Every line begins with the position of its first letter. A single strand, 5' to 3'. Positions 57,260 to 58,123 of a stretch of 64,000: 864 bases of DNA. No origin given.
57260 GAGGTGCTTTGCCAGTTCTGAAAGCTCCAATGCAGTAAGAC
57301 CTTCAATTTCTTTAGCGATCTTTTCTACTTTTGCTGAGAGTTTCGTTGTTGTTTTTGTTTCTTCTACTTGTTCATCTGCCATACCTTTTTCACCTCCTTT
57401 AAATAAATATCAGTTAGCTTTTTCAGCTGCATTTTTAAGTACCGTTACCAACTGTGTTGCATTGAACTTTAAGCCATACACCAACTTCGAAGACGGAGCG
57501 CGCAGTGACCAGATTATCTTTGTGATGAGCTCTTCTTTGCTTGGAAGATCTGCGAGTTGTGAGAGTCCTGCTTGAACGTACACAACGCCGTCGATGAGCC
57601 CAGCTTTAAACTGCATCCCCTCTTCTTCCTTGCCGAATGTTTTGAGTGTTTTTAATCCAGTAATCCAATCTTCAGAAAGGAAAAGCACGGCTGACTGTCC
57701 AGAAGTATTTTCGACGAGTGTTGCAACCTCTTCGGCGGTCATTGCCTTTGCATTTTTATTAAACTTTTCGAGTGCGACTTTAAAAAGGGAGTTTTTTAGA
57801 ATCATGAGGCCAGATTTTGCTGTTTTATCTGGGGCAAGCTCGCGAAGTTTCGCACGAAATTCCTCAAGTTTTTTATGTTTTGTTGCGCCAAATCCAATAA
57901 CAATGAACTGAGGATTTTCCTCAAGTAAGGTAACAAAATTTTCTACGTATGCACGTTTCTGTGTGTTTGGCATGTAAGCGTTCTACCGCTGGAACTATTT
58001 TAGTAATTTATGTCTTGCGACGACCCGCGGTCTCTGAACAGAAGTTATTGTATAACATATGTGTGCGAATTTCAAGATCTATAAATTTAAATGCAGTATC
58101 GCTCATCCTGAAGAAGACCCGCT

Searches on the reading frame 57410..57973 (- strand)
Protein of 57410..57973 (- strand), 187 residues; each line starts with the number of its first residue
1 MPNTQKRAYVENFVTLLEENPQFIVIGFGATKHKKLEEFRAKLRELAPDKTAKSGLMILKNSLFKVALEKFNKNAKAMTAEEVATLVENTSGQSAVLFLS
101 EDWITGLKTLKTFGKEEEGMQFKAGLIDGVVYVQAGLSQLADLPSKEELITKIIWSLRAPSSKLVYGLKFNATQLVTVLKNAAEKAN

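Call 90: search_protein_families(library=pfam, proteins=[window:57410-57973:-], max_evalue=0.0001)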
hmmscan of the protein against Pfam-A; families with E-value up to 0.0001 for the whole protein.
window:57410-57973:- (187 aa): 1 family
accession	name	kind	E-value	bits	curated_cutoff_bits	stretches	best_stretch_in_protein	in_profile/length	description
PF00466.25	Ribosomal_L10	-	1.5e-11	44.7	22.8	1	2-113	2-98/100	Ribosomal protein L10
